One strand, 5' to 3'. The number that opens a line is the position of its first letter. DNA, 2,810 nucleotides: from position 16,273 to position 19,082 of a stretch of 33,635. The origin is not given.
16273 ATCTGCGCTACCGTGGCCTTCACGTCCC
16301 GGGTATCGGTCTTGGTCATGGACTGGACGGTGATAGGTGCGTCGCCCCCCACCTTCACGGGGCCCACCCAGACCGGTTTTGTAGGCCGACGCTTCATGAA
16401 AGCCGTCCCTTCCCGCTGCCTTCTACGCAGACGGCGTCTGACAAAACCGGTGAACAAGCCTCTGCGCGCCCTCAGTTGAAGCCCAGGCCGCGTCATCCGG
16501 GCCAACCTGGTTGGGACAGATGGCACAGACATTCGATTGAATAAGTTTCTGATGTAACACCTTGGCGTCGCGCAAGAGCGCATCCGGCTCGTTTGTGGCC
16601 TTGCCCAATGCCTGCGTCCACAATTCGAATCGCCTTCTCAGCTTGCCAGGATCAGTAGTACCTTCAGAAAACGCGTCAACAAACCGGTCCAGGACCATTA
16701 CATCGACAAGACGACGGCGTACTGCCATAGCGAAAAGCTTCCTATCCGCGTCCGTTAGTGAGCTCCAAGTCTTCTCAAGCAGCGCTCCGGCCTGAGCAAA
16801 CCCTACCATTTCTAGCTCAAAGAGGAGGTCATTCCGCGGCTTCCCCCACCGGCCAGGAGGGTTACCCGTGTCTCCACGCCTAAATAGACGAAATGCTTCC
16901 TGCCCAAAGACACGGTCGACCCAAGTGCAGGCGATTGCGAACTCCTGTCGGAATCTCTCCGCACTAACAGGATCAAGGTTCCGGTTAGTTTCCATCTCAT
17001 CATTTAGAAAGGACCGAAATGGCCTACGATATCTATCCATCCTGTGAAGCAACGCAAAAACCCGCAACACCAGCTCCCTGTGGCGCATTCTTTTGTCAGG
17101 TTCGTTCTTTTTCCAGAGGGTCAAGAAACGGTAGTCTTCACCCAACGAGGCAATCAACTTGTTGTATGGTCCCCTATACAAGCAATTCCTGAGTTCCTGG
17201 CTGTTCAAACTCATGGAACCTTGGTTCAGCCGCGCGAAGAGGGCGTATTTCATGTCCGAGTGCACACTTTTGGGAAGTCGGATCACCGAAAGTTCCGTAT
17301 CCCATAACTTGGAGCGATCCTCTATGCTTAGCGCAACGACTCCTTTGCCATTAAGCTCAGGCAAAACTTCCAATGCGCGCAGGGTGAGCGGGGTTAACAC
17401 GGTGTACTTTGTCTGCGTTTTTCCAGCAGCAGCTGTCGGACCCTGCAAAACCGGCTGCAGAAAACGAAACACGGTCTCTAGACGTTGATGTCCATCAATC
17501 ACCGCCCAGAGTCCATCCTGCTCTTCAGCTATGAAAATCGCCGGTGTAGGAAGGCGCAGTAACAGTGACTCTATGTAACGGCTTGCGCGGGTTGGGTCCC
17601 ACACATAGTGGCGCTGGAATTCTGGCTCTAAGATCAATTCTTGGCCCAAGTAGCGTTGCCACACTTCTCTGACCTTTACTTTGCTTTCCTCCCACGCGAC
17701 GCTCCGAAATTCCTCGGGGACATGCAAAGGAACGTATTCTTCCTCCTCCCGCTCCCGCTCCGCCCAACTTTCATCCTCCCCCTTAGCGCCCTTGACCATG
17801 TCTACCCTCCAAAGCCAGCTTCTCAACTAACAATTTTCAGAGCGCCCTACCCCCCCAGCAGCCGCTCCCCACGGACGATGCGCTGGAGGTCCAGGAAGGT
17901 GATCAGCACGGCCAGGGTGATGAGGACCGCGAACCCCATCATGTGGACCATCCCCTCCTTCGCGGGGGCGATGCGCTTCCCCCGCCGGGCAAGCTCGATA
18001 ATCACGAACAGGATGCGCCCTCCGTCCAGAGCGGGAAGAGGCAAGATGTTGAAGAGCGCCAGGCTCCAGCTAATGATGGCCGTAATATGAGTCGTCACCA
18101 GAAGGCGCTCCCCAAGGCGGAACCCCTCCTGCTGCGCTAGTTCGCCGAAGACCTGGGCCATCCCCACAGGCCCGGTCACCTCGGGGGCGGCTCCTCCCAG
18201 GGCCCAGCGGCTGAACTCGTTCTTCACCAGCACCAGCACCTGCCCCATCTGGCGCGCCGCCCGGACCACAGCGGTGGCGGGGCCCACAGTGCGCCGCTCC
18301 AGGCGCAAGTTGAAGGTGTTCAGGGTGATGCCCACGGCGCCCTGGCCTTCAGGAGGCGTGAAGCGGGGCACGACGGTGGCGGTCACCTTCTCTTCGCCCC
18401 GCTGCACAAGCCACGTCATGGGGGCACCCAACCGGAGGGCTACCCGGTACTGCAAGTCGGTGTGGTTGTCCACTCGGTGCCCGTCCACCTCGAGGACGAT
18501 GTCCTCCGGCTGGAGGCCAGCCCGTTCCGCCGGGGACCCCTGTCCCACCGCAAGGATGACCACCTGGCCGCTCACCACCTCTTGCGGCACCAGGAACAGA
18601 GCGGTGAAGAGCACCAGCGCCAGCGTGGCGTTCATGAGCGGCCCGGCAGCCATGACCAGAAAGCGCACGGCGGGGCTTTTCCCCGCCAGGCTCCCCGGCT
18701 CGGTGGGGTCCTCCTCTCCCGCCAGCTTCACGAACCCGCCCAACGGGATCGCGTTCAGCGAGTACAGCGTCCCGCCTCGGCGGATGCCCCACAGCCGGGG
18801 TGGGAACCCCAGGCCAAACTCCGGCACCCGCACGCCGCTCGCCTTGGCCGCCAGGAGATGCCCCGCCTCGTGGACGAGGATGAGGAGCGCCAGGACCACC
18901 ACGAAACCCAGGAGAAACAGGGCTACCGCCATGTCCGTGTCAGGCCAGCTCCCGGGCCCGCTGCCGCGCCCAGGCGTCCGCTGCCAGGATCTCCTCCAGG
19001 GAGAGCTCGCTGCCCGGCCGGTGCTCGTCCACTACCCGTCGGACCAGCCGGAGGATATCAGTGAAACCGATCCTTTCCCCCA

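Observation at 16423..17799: Single low-G+C DUF262 (GmrSD-N-like) gene inserted precisely into the rseP-ispG junction of an essential operon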

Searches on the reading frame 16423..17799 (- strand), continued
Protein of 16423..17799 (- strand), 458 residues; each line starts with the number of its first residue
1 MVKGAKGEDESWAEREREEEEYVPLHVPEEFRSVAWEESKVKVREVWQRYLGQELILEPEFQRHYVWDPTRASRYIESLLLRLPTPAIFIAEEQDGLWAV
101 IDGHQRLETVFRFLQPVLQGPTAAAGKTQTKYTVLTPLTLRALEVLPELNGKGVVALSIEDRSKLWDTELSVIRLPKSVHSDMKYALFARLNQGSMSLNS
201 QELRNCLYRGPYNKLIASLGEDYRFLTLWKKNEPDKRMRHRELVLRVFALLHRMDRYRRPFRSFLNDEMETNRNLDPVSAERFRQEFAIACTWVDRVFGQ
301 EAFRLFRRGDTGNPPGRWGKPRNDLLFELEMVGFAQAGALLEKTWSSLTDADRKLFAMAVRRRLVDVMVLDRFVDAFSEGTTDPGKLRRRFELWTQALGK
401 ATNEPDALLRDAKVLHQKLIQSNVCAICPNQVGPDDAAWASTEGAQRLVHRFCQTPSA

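Call 69: list_cluster_members(proteins=[P0004, P0013, P0018, P0022, P0025, P0048, P0052, P0062, P0076, P0103])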
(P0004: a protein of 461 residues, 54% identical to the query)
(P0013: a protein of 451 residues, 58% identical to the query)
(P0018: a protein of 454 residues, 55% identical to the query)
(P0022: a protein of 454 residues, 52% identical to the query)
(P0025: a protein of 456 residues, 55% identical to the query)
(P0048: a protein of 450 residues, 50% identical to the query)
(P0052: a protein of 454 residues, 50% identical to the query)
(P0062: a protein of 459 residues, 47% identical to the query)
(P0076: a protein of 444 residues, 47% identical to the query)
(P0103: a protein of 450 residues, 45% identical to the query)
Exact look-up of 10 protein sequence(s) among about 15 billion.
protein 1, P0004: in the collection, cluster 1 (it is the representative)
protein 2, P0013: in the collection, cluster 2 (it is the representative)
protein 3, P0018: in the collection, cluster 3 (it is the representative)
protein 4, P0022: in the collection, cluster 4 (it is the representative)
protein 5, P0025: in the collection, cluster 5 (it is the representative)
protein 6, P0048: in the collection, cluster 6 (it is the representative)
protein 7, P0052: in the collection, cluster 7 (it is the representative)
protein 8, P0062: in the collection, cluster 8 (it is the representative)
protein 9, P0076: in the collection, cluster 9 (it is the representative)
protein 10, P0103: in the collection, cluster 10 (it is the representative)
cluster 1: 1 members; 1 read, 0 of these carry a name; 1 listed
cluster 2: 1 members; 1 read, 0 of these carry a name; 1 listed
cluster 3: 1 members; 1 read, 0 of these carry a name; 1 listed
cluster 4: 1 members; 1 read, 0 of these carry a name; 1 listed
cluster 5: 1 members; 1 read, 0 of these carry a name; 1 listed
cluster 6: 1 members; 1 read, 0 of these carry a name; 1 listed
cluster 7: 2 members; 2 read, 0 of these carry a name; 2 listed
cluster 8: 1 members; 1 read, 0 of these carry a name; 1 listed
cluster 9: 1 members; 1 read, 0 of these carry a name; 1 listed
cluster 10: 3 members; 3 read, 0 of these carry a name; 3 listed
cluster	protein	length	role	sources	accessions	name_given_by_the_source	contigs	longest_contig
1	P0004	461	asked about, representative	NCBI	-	-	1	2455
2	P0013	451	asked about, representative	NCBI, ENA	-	-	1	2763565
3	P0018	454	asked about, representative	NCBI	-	-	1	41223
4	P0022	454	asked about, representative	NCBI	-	-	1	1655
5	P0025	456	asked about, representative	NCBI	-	-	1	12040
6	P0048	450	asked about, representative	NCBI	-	-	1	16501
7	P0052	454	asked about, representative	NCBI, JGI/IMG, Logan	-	-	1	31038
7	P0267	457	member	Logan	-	-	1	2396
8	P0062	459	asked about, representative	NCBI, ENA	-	-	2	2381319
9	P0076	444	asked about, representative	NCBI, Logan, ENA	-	-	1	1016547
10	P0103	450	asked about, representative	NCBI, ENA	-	-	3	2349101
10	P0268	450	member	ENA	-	-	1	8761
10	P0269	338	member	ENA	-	-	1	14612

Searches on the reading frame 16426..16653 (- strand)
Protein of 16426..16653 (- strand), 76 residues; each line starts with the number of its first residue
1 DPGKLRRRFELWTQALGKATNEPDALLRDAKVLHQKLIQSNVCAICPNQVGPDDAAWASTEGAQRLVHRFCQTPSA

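Call 79: predict_structure(alignment_id=A3)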
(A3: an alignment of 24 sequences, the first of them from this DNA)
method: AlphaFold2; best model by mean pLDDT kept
length: 76 residues; sequences in the alignment: 24
mean_pLDDT: 91.3   pTM: 0.70
mean pLDDT of the five models: 91.3, 91.0, 91.0, 90.8, 89.1
residues with pLDDT >= 90: 53; 70-90: 21; 50-70: 2; < 50: 0
segments of 3 or more residues with pLDDT < 50: none
pLDDT, mean of each block of 10 residues (from residue 1): 86 91 94 95 96 92 93 77
secondary structure, 60 per line:
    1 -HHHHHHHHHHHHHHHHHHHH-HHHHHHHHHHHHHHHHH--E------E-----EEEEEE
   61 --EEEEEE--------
elements in order: H2-21 H23-39 E55-60 E63-68

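Call 81: fold_search(model_id=the predicted structure, library=pdb)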
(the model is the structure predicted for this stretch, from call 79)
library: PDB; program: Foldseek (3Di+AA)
matches with E <= 10: 116; with E <= 0.001: 0
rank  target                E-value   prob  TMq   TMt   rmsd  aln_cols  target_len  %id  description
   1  4ogc                  4.4e-01  0.51  0.46  0.05  12.5        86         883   17  Crystal structure of the Type II-C Cas9 enzyme from Actinomyces naeslundii (released 2014-02-12)
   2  2vpd_C                6.3e-01  0.47  0.33  0.37   2.2        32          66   38  Decoding of methylated histone H3 tail by the Pygo-BCL9 Wnt signaling complex (released 2008-06-17)
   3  2dx8_A                6.7e-01  0.47  0.33  0.40   2.3        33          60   36  Crystal Structure Analysis of the PHD domain of the Transcription Coactivator Pygophus (released 2007-05-15)
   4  5szb_A                7.2e-01  0.28  0.36  0.26   6.6        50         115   18  Structure of human Dpf3 double-PHD domain bound to histone H3 tail peptide with acetylated K14 (released 2017-08-16)
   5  4h9d_B                7.7e-01  0.33  0.38  0.34   4.9        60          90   18  Crystal Structure of Mn-dependent Gme HNH nicking endonuclease from Geobacter metallireducens GS-15, Northeast Structu (released 2012-10-10)
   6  4oge                  8.8e-01  0.28  0.43  0.04  13.0        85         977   19  Crystal structure of the Type II-C Cas9 enzyme from Actinomyces naeslundii (released 2014-02-12)
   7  4h9d_C                1.0e+00  0.35  0.40  0.38   4.8        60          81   18  Crystal Structure of Mn-dependent Gme HNH nicking endonuclease from Geobacter metallireducens GS-15, Northeast Structu (released 2012-10-10)
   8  2vpe_A                1.1e+00  0.33  0.32  0.39   2.5        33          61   36  Decoding of methylated histone H3 tail by the Pygo-BCL9 Wnt signaling complex (released 2008-06-17)
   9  2vpe_C                1.1e+00  0.33  0.32  0.38   2.3        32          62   38  Decoding of methylated histone H3 tail by the Pygo-BCL9 Wnt signaling complex (released 2008-06-17)
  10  5y20_A                1.1e+00  0.23  0.32  0.43   4.0        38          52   24  Crystal structure of AL1 PHD finger bound to H3K4me3 (released 2018-01-24)
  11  5x6t_MODEL_1_A        1.2e+00  0.33  0.38  0.51   3.9        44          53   18  N-terminal Zinc Finger of Synaptotagmin-like Protein 4 (released 2017-10-11)
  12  2a20_MODEL_1_A        1.2e+00  0.33  0.33  0.39   2.8        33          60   15  Solution structure of Rim2 Zinc Finger Domain (released 2005-08-16)
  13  3zvz                  1.5e+00  0.21  0.33  0.43   5.4        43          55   19  PHD finger of human UHRF1 (released 2011-11-30)
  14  2xb1_A                1.5e+00  0.21  0.31  0.25   4.1        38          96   34  Crystal structure of the human Pygo2 PHD finger in complex with the B9L HD1 domain (released 2010-07-28)
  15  6sei_C                1.5e+00  0.21  0.39  0.14   4.3        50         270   14  Recognition and processing of branched DNA substrates by Slx1-Slx4 nuclease (released 2019-09-25)
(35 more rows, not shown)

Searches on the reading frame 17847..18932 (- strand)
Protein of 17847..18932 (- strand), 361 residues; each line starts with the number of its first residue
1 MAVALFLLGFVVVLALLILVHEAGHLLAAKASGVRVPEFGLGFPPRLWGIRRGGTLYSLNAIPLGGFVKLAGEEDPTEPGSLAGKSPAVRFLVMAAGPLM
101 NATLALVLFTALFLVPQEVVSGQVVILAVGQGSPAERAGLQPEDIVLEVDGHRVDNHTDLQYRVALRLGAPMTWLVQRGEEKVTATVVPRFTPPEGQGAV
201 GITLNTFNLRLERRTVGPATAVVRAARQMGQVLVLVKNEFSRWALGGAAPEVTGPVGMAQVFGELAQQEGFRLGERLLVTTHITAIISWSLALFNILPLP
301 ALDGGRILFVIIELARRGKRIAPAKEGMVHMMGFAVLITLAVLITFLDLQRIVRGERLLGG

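Call 3: search_protein_families(library=pfam, proteins=[window:17847-18932:-], max_evalue=0.01)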
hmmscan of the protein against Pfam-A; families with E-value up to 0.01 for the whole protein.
window:17847-18932:- (361 aa): 5 families
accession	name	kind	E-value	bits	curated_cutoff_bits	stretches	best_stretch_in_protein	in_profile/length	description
PF02163.28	Peptidase_M50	-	3.7e-49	167.5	27.2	1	10-339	2-220/221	Peptidase family M50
PF17820.7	PDZ_6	-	2.1e-11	43.8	27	1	125-178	1-54/54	PDZ domain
PF13180.12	PDZ_2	-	6e-09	36.5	27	1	119-187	9-78/80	PDZ domain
PF00595.29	PDZ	-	4.2e-06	27.5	23.2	1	123-166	26-69/81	PDZ domain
PF04495.20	GRASP55_65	-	0.0009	20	27.7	1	120-204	41-127/138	GRASP55/65 PDZ-like domain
